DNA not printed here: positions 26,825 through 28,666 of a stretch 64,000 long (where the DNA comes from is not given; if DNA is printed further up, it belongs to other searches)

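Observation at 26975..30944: Low-GC two-gene module: cytoplasmic GAF/histidine-kinase-like sensor plus receiver-fused protein-kinase-like effector (candidate undescribed signalling or defence system)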

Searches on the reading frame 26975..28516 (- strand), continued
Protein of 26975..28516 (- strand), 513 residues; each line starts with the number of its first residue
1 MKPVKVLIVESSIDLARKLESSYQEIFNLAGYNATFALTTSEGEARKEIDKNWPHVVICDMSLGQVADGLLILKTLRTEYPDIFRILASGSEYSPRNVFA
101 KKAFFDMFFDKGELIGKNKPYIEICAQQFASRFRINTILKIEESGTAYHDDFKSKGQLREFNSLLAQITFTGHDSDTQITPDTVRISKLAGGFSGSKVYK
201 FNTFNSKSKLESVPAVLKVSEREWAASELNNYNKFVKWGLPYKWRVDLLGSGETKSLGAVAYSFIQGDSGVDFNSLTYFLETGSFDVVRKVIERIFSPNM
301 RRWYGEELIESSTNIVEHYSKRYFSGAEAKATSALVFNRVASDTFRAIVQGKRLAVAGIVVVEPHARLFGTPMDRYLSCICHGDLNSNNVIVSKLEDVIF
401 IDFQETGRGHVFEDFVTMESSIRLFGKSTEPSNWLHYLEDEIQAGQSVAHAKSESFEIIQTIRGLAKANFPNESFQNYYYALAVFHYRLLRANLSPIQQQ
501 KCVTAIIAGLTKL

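Call 54: fold_search(model_id=the predicted structure, library=pdb)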
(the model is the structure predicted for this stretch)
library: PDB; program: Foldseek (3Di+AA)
matches with E <= 10: 1555; with E <= 0.001: 177
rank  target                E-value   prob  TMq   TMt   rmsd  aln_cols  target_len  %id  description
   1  4ej7_A                2.1e-07  1.00  0.29  0.51   9.6       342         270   11  Crystal structure of the aminoglycoside phosphotransferase APH(3')-Ia, ATP-bound (released 2012-04-18)
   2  2pyw_A                5.2e-07  1.00  0.31  0.37   9.5       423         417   11  Structure of A. thaliana 5-methylthioribose kinase in complex with ADP and MTR (released 2008-01-15)
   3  4u94                  5.5e-07  1.00  0.35  0.38  10.1       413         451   12  Structure of mycobacterial maltokinase, the missing link in the essential GlgE-pathway (released 2015-02-11)
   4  4ej7_C                8.7e-07  1.00  0.29  0.51   9.3       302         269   12  Crystal structure of the aminoglycoside phosphotransferase APH(3')-Ia, ATP-bound (released 2012-04-18)
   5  4feu_A                9.1e-07  1.00  0.28  0.51   9.2       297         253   14  Crystal structure of the aminoglycoside phosphotransferase APH(3')-Ia, with substrate kanamycin and small molecule inh (released 2012-06-20)
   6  3w0p                  1.4e-06  1.00  0.31  0.49   9.5       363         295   13  Crystal structure of a thermostable mutant of aminoglycoside phosphotransferase APH(4)-Ia (D198A), ternary complex with  (released 2013-08-07)
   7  4ej7_B                3.9e-06  1.00  0.32  0.55   8.3       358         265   11  Crystal structure of the aminoglycoside phosphotransferase APH(3')-Ia, ATP-bound (released 2012-04-18)
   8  4fev_C                4.3e-06  1.00  0.30  0.56   7.7       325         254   13  Crystal structure of the aminoglycoside phosphotransferase APH(3')-Ia, with substrate kanamycin and small molecule inh (released 2012-06-20)
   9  3g2f_A                4.5e-06  1.00  0.21  0.33  17.4       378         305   12  Crystal structure of the kinase domain of bone morphogenetic protein receptor type II (BMPR2) at 2.35 A resolution (released 2009-02-17)
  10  4few_D                4.7e-06  1.00  0.30  0.52   9.6       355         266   12  Crystal structure of the aminoglycoside phosphotransferase APH(3')-Ia, with substrate kanamycin and small molecule inh (released 2012-06-20)
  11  4gkh_H                5.0e-06  1.00  0.29  0.53   9.4       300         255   14  Crystal structure of the aminoglycoside phosphotransferase APH(3')-Ia, with substrate kanamycin and small molecule inh (released 2012-09-05)
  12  4fev_A                5.0e-06  1.00  0.28  0.50   9.8       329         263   13  Crystal structure of the aminoglycoside phosphotransferase APH(3')-Ia, with substrate kanamycin and small molecule inh (released 2012-06-20)
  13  3w0n                  5.2e-06  1.00  0.27  0.43  12.6       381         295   14  Crystal structure of a thermostable mutant of aminoglycoside phosphotransferase APH(4)-Ia, ternary complex with AMP-PNP  (released 2013-08-07)
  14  4feu_C                5.8e-06  1.00  0.28  0.51   9.8       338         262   12  Crystal structure of the aminoglycoside phosphotransferase APH(3')-Ia, with substrate kanamycin and small molecule inh (released 2012-06-20)
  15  5iqg_A                6.1e-06  1.00  0.27  0.44  10.5       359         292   12  Aminoglycoside Phosphotransferase (2'')-Ia (CTD of AAC(6')-Ie/APH(2'')-Ia) in complex with GDP, Magnesium, and Gentami (released 2016-05-25)
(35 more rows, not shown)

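Call 56: find_encoding_contigs(protein=P0016, flank=10000, max_places=2)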
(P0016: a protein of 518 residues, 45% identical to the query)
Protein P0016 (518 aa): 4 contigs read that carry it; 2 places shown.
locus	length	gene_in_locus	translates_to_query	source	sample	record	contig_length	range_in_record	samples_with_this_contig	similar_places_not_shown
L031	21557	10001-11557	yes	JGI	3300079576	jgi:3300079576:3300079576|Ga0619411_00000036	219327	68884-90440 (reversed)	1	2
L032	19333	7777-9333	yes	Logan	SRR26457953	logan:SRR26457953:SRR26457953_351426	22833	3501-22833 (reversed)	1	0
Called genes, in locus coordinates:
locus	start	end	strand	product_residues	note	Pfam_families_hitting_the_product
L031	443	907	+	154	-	-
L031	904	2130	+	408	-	-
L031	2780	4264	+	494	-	PF01555:N6_N4_Mtase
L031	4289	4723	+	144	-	PF18932:DUF5681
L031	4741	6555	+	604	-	-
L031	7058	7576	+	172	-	PF01609:DDE_Tnp_1, PF13612:DDE_Tnp_1_3 (weak), PF13586:DDE_Tnp_1_2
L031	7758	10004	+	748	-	-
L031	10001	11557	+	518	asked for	PF19974:TCAD9, PF01636:APH, PF19974:TCAD9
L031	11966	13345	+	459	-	PF04326:SLFN_AlbA_2 (weak)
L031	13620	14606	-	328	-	PF00288:GHMP_kinases_N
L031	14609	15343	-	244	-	PF00106:adh_short, PF01370:Epimerase, PF08659:KR, PF13561:adh_short_C2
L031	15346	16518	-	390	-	PF01761:DHQ_synthase, PF24621:DHQS_C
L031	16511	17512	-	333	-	-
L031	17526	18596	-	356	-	PF14907:NTP_transf_5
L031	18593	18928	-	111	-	-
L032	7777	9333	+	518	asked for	PF19974:TCAD9, PF01636:APH, PF19974:TCAD9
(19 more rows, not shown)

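Call 57: find_encoding_contigs(protein=P0058, flank=10000, max_places=2)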
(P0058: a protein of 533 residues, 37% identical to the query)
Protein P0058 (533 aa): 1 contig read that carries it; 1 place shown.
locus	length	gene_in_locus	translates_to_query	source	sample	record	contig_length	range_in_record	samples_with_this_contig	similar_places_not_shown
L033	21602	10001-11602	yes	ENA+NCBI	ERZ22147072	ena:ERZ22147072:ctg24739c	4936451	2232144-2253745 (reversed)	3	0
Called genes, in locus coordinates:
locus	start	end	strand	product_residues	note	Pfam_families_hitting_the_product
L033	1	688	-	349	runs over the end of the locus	PF00356:LacI, PF00532:Peripla_BP_1, PF13407:Peripla_BP_4, PF13377:Peripla_BP_3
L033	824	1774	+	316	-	PF00701:DHDPS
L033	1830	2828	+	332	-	PF16868:NMT1_3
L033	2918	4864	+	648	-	PF06808:DctM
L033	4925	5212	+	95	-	PF07045:DUF1330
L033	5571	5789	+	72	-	PF20110:DUF6500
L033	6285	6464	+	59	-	-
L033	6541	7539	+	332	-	PF14659:Phage_int_SAM_3, PF00589:Phage_integrase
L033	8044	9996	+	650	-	-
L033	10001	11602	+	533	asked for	PF01636:APH (faint), PF19974:TCAD9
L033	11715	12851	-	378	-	PF00293:NUDIX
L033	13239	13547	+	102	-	PF01527:HTH_Tnp_1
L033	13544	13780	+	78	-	-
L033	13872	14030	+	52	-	PF00239:Resolvase (weak)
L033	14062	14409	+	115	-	PF00239:Resolvase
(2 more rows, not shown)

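Call 58: find_encoding_contigs(protein=P0006, flank=10000, max_places=2)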
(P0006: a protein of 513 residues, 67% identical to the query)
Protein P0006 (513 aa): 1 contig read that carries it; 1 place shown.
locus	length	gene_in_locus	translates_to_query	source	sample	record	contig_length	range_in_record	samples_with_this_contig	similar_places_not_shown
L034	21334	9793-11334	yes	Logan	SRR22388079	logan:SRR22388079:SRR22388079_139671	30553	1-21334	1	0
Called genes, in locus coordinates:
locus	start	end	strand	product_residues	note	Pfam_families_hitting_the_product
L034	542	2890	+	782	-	PF01435:Peptidase_M48, PF08238:Sel1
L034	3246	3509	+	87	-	-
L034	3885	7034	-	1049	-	PF13289:SIR2_2, PF25199:nSTAND_NTPase5, PF13428:TPR_14 (faint), PF14559:TPR_19 (faint)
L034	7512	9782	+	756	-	-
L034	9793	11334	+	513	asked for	PF00072:Response_reg (weak), PF19974:TCAD9, PF01636:APH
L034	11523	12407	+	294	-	PF06414:Zeta_toxin (weak), PF13671:AAA_33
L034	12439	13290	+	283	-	-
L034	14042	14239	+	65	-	-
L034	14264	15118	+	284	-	PF05114:MbnB_TglH_ChrH, PF01261:AP_endonuc_2 (faint)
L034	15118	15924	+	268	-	-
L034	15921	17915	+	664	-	PF02310:B12-binding, PF04055:Radical_SAM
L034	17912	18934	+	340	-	PF08241:Methyltransf_11 (faint), PF05175:MTS (weak), PF08242:Methyltransf_12 (weak), PF09445:Methyltransf_15 (weak), PF13649:Methyltransf_25, PF13847:Methyltransf_31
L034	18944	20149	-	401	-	PF04055:Radical_SAM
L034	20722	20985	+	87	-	-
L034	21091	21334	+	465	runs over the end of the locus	PF04055:Radical_SAM, PF13353:Fer4_12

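Call 59: find_encoding_contigs(protein=P0081, flank=10000, max_places=1)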
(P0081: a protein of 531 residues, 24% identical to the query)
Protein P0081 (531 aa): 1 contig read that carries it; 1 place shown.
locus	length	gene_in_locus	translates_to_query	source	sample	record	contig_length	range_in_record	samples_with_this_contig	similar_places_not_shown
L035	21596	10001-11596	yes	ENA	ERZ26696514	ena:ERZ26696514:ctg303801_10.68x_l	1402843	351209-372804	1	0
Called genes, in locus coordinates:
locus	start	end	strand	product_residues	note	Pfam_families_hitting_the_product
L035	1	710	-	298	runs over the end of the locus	PF00561:Abhydrolase_1, PF12146:Hydrolase_4, PF12697:Abhydrolase_6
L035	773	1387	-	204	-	PF03167:UDG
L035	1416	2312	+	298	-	PF02678:Pirin, PF05726:Pirin_C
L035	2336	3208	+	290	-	PF17284:Spermine_synt_N (weak), PF01564:Spermine_synth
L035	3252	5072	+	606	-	PF04389:Peptidase_M28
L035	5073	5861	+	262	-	PF04378:RsmJ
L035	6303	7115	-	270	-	PF13276:HTH_21, PF00665:rve, PF13683:rve_3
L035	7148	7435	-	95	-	PF01527:HTH_Tnp_1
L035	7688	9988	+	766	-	-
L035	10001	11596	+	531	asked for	PF19974:TCAD9, PF01636:APH (weak)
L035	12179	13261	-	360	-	PF00753:Lactamase_B (faint)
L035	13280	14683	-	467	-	PF27295:Y4kD_C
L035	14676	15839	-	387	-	PF00656:Peptidase_C14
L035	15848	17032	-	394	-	PF01734:Patatin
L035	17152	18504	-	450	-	-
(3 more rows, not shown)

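Call 60: find_encoding_contigs(protein=P0073, flank=10000, max_places=1)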
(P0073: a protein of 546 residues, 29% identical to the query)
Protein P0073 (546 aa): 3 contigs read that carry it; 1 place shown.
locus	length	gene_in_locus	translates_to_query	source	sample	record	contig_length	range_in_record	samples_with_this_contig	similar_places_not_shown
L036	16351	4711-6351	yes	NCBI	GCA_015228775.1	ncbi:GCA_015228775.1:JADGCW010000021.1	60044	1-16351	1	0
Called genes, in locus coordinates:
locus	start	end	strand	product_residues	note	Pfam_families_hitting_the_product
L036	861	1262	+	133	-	PF11215:DUF3010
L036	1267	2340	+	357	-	PF00069:Pkinase, PF07714:PK_Tyr_Ser-Thr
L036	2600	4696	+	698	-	-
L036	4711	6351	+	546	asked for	PF19974:TCAD9, PF02958:EcKL (weak), PF01636:APH (weak), PF19974:TCAD9 (weak)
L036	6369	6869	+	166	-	-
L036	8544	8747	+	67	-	-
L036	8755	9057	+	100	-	PF10387:DUF2442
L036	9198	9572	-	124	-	PF01850:PIN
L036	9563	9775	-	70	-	-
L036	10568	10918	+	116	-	-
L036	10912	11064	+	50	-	-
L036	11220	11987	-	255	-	-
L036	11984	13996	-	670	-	PF08665:PglZ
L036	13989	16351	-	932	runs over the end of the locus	PF00176:SNF2-rel_dom, PF04851:ResIII, PF00270:DEAD (weak), PF00271:Helicase_C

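Call 61: find_encoding_contigs(protein=P0015, flank=10000, max_places=1)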
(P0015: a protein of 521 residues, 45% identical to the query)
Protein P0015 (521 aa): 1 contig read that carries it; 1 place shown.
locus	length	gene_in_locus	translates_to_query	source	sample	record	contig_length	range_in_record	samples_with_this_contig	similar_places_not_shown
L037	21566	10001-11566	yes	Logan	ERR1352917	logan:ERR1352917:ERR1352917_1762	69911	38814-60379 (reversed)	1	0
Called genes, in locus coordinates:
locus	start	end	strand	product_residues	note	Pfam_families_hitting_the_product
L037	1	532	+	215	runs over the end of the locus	PF02163:Peptidase_M50 (weak)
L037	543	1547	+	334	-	PF00579:tRNA-synt_1b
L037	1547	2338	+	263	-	PF02616:SMC_ScpA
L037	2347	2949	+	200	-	PF04079:SMC_ScpB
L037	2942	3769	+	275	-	PF01479:S4, PF00849:PseudoU_synth_2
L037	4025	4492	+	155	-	PF00210:Ferritin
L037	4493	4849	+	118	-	PF04023:FeoA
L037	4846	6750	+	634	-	PF01926:MMR_HSR1, PF02421:FeoB_N, PF09439:SRPRB (weak), PF07670:Gate, PF07664:FeoB_C, PF07670:Gate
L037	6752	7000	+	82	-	-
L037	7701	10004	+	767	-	PF02518:HATPase_c (faint)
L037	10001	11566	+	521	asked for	PF19974:TCAD9, PF01636:APH (weak), PF19974:TCAD9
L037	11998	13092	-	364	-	PF01548:DEDD_Tnp_IS110, PF02371:Transposase_20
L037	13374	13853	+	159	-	-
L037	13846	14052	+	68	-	-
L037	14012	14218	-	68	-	-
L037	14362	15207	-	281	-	PF13513:HEAT_EZ (faint), PF02985:HEAT (faint), PF13646:HEAT_2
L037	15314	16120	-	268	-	-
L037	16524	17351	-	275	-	PF00248:Aldo_ket_red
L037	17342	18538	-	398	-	PF01266:DAO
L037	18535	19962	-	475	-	PF00294:PfkB, PF08543:Phos_pyr_kin (weak), PF01467:CTP_transf_like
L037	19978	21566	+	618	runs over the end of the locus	PF00664:ABC_membrane, PF00005:ABC_tran, PF02463:SMC_N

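Call 62: find_encoding_contigs(protein=P0012, flank=10000, max_places=1)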
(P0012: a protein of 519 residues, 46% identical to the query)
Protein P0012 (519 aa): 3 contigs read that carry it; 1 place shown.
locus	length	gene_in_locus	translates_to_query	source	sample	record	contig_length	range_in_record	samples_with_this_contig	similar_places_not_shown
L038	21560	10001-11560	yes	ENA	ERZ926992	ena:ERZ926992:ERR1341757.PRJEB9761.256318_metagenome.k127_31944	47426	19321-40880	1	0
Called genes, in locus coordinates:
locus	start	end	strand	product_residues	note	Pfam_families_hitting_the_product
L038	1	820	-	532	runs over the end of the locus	PF04820:Trp_halogenase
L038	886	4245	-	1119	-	PF07715:Plug, PF00593:TonB_dep_Rec_b-barrel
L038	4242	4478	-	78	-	-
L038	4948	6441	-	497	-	PF07690:MFS_1, PF13347:MFS_2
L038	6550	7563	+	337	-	PF00356:LacI, PF00532:Peripla_BP_1, PF13407:Peripla_BP_4, PF13377:Peripla_BP_3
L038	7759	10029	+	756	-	-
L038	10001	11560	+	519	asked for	PF00072:Response_reg (weak), PF19974:TCAD9, PF01636:APH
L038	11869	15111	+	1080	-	-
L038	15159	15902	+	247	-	PF00072:Response_reg, PF00486:Trans_reg_C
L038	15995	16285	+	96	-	PF08681:TacA1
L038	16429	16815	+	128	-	-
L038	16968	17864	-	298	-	-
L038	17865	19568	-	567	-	PF22638:FlgK_D1, PF06429:Flg_bbr_C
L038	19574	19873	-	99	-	-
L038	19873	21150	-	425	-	PF00460:Flg_bb_rod, PF22692:LlgE_F_G_D1, PF07559:FlgE_D2, PF06429:Flg_bbr_C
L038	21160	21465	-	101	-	-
